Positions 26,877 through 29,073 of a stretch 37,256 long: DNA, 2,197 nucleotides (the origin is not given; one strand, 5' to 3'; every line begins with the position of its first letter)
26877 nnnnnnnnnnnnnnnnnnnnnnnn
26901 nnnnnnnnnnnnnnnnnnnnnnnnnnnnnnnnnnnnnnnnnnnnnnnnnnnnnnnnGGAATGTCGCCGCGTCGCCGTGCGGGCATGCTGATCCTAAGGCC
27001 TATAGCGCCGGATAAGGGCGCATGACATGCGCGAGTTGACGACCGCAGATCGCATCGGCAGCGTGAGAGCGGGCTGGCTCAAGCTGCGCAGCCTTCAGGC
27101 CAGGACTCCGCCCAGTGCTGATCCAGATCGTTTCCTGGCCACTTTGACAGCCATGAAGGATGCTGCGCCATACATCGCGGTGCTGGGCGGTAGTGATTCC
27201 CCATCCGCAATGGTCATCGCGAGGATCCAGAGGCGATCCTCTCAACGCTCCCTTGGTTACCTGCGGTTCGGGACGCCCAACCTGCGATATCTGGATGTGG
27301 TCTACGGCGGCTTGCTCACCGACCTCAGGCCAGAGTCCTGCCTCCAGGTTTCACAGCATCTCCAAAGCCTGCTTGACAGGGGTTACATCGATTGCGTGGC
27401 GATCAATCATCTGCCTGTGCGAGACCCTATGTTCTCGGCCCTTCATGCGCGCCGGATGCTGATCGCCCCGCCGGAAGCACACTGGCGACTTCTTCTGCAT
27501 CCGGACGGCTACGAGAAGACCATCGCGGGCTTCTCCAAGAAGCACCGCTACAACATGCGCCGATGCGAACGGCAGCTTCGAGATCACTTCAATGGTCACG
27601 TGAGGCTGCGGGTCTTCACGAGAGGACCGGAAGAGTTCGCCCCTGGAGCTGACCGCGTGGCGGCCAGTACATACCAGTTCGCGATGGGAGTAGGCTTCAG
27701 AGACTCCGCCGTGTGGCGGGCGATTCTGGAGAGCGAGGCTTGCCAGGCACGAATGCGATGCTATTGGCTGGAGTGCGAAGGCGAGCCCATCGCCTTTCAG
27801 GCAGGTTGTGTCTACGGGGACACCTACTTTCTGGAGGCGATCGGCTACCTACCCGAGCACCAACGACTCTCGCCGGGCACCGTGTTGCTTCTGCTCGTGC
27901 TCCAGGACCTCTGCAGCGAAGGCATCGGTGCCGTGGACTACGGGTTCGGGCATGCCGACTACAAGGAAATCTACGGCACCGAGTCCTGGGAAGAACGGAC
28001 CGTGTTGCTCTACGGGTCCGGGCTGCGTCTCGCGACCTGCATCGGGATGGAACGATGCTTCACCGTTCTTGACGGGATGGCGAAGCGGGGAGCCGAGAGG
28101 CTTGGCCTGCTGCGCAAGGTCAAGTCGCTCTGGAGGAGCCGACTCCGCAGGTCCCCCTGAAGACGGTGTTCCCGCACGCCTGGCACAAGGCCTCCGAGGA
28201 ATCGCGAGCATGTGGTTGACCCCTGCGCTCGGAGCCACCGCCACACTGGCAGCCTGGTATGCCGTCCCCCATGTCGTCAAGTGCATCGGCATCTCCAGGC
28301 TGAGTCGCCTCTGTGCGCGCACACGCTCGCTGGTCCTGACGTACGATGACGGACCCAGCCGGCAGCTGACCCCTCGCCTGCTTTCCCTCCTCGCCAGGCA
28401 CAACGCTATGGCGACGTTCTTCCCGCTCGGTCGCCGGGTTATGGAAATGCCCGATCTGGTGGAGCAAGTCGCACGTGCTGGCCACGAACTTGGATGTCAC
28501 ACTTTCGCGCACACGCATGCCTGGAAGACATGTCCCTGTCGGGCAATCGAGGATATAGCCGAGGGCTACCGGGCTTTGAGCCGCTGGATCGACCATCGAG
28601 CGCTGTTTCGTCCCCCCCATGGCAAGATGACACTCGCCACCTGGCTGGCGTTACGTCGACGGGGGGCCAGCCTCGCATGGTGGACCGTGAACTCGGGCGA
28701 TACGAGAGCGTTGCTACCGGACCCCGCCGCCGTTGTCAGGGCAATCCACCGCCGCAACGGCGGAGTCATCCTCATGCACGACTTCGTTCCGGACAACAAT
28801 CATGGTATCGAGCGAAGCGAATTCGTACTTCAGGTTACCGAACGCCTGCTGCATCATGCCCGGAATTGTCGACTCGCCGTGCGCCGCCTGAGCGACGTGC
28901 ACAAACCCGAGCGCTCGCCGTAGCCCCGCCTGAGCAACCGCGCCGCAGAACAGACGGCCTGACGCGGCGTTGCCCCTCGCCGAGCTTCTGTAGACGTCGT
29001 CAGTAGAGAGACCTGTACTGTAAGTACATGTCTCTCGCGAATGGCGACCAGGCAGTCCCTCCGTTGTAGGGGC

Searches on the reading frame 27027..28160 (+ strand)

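Call 7: search_protein_families(library=pfam, proteins=[window:27027-28160:+], max_evalue=0.001)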
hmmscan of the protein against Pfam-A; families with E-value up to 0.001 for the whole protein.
window:27027-28160:+ (377 aa): 1 family
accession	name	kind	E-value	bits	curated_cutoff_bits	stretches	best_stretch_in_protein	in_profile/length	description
PF13480.13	Acetyltransf_6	-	9.4e-26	91.1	22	1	171-314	1-143/143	Acetyltransferase (GNAT) domain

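Call 9: search_protein_families(library=ncbifam, proteins=[window:27027-28160:+], max_evalue=0.00001)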
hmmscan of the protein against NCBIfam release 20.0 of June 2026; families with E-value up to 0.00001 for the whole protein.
window:27027-28160:+ (377 aa): 0 families

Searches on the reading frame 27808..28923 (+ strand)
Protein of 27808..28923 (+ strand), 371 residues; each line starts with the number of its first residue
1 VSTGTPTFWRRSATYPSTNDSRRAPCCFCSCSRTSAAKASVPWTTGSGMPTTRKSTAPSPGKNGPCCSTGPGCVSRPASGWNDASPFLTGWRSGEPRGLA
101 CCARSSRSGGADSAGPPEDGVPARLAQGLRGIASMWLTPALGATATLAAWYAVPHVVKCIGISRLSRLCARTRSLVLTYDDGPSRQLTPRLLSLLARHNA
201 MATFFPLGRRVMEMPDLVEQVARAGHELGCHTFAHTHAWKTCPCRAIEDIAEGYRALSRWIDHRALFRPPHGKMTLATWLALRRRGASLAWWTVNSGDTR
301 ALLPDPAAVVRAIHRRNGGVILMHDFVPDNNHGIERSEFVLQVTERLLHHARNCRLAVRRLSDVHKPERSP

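Call 7: search_protein_families(library=pfam, proteins=[window:27808-28923:+], max_evalue=0.001)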
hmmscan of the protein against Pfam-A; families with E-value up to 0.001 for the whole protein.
window:27808-28923:+ (371 aa): 1 family
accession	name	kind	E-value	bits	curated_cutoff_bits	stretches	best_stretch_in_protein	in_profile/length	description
PF01522.26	Polysacc_deac_1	-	1.7e-25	89.8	23.1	1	171-286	5-120/124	Polysaccharide deacetylase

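Call 9: search_protein_families(library=ncbifam, proteins=[window:27808-28923:+], max_evalue=0.00001)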
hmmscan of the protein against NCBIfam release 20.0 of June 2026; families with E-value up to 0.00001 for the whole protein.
window:27808-28923:+ (371 aa): 9 families
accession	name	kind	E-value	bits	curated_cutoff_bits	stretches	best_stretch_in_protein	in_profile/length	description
TIGR04243.1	nodulat_NodB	equivalog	1.7e-23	83.2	240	1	173-334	2-165/197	chitooligosaccharide deacetylase NodB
TIGR02764.1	spore_ybaN_pdaB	equivalog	2.4e-21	76.4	237.4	1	174-324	7-158/191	polysaccharide deacetylase family sporulation protein PdaB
NF045821.1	PgAcgDacpgdA1_Bac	equivalog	6.1e-16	58.1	400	1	175-303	90-219/282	peptidoglycan-N-acetylglucosamine deacetylase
NF045820.1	PgAcgDacpgdA_Strep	equivalog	1.3e-15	57.2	800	1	174-326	269-419/463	peptidoglycan-N-acetylglucosamine deacetylase PgdA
NF045822.1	PgAcgDacpgdA2_Bac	equivalog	9.3e-15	54.7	400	1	176-332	73-239/274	peptidoglycan-N-acetylglucosamine deacetylase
TIGR02884.1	spore_pdaA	equivalog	2.8e-13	50.1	298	1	173-333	37-202/224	delta-lactam-biosynthetic de-N-acetylase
TIGR02873.1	spore_ylxY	hypoth_equivalog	2e-11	43.6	391.5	1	188-326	100-239/268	probable sporulation protein, polysaccharide deacetylase family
TIGR03006.1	pepcterm_polyde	equivalog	4.3e-11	42.4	276.2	1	188-254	36-102/272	XrtA system polysaccharide deacetylase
NF050820.1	PolSacchBiosHfsH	equivalog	1.1e-06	28.5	400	1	217-285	85-154/249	oligosaccharide deacetylase HfsH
